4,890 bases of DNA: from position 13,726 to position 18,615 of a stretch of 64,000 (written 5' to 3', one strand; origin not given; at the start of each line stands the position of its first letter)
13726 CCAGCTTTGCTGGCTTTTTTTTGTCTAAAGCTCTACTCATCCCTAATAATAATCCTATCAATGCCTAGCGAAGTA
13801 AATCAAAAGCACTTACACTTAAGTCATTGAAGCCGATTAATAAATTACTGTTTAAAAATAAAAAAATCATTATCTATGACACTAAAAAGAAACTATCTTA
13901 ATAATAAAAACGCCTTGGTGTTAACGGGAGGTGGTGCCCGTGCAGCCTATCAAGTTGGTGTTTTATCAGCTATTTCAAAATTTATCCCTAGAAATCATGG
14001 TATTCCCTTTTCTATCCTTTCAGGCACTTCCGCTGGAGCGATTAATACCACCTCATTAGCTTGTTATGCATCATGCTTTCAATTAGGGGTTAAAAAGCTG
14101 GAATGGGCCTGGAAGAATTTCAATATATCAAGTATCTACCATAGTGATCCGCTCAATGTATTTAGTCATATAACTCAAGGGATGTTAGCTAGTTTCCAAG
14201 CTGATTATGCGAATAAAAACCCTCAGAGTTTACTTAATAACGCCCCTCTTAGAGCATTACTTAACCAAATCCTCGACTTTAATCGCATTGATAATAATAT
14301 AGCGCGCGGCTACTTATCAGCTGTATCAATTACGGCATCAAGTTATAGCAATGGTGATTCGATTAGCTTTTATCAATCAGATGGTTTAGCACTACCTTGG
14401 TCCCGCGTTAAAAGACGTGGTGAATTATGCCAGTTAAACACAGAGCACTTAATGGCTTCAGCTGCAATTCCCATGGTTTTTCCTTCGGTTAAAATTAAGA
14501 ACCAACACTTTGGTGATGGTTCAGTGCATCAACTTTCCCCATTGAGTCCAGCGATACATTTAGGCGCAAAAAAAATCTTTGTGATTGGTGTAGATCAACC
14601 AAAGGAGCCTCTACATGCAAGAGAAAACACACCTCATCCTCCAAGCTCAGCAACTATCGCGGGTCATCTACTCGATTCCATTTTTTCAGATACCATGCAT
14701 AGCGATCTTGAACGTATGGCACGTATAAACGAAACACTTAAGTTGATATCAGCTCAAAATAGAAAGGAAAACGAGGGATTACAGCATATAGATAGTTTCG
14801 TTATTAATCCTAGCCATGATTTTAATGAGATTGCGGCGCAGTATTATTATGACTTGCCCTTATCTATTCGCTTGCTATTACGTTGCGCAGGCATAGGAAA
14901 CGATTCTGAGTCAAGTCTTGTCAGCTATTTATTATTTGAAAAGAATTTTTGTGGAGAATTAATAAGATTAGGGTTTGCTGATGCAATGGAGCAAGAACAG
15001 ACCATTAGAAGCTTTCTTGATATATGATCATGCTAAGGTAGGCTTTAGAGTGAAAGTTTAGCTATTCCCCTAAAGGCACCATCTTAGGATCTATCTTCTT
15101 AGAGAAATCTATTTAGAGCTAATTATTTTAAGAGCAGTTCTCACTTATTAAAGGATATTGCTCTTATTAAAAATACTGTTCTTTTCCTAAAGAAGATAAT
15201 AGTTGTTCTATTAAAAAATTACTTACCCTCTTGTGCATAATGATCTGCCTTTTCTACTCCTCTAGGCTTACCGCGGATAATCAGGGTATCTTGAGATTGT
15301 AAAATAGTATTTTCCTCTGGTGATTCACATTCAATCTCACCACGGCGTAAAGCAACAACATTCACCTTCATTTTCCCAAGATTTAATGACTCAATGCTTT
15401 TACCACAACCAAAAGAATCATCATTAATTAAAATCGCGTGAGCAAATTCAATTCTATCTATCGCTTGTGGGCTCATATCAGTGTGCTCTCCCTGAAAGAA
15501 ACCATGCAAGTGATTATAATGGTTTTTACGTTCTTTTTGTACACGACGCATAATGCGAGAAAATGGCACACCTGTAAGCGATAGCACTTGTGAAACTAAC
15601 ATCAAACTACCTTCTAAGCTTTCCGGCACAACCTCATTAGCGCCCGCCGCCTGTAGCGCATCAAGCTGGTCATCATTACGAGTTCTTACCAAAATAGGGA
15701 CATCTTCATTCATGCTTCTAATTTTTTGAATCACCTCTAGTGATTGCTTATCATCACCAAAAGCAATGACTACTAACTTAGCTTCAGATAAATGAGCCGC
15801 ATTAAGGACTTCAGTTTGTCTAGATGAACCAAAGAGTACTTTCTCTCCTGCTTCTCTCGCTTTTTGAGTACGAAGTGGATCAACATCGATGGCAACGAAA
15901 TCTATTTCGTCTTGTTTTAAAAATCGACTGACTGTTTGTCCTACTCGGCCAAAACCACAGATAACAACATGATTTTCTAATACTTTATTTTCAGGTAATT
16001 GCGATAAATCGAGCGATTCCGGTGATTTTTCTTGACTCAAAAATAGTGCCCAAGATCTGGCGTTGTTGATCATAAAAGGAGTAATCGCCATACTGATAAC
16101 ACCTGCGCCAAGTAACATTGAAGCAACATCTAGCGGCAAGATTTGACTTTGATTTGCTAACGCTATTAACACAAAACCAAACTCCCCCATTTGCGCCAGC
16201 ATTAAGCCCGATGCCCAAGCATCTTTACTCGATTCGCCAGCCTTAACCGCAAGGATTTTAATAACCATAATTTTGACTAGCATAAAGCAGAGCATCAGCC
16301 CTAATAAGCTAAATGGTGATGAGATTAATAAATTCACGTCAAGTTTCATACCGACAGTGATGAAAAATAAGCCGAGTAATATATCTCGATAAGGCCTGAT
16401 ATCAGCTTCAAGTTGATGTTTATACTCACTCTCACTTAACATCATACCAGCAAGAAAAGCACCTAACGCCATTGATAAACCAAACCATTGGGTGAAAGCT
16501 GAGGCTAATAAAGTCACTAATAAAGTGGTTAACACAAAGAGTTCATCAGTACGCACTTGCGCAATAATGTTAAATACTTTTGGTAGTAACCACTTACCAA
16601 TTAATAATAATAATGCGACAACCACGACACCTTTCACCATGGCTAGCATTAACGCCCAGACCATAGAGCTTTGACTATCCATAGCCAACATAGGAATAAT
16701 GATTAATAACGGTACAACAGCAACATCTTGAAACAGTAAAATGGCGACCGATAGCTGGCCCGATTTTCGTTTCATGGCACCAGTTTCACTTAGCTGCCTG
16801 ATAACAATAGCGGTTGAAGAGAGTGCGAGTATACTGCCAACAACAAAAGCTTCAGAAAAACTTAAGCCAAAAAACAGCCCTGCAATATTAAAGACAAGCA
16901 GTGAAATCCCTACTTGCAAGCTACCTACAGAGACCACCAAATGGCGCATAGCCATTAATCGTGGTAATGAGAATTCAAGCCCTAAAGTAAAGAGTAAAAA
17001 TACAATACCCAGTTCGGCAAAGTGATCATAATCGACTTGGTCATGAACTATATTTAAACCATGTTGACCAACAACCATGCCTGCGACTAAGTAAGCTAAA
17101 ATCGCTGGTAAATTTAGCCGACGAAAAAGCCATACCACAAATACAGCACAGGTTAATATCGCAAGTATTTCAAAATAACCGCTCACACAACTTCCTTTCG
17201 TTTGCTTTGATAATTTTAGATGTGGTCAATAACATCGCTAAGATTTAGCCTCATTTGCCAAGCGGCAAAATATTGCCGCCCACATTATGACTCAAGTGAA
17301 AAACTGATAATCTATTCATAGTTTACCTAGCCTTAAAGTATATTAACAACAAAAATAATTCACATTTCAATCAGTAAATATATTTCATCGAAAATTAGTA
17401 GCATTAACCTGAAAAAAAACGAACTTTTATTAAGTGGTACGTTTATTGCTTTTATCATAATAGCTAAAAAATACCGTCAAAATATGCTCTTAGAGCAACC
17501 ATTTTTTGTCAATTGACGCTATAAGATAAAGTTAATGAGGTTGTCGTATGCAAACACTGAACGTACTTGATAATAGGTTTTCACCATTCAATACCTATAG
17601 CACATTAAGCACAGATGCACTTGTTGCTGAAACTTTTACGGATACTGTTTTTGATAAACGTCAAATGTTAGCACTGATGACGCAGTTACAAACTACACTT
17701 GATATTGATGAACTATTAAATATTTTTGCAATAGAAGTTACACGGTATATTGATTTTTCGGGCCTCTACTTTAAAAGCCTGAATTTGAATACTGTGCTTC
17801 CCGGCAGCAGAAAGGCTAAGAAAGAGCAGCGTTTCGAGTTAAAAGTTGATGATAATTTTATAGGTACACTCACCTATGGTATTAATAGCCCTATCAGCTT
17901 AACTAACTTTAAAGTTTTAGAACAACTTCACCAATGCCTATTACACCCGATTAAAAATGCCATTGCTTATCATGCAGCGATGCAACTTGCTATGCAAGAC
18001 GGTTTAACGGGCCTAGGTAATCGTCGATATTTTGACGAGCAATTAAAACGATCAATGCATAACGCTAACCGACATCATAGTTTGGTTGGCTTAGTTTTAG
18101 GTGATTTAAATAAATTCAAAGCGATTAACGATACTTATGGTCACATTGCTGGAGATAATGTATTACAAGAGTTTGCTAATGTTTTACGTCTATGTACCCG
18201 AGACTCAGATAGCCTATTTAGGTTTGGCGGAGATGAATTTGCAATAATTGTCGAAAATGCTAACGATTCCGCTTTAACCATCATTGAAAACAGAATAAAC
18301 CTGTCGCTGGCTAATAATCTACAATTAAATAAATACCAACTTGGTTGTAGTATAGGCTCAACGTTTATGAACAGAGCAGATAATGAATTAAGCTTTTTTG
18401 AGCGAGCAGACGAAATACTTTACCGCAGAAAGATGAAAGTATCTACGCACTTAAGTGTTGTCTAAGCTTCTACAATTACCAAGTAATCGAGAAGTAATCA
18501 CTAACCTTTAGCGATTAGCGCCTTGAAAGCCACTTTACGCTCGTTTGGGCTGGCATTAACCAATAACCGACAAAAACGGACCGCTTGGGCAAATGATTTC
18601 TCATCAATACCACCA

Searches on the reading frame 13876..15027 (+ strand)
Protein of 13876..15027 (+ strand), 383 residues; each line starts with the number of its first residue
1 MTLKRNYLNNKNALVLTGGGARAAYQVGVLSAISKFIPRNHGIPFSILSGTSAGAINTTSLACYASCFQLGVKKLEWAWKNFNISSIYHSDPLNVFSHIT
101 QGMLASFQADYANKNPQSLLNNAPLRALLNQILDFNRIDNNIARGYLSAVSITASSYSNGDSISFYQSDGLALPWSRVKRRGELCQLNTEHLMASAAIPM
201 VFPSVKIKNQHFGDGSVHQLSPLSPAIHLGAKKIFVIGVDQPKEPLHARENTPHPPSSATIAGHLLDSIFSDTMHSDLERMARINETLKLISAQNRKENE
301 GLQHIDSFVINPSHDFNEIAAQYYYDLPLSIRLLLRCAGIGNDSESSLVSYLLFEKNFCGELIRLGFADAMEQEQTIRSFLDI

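Call 80: search_protein_families(library=pfam, proteins=[window:13876-15027:+])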
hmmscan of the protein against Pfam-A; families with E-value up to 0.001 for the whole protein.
window:13876-15027:+ (383 aa): 1 family
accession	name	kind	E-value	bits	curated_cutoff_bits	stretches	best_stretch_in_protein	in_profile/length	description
PF01734.28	Patatin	-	6.4e-25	88.9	27.7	1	14-227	1-191/191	Patatin-like phospholipase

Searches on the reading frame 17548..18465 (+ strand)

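Call 80: search_protein_families(library=pfam, proteins=[window:17548-18465:+])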
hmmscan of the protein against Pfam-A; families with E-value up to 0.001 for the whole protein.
window:17548-18465:+ (305 aa): 1 family
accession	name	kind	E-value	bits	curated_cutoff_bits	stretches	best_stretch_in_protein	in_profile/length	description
PF00990.26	GGDEF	-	9.4e-40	136.4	23.8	1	148-296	1-156/161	Diguanylate cyclase, GGDEF domain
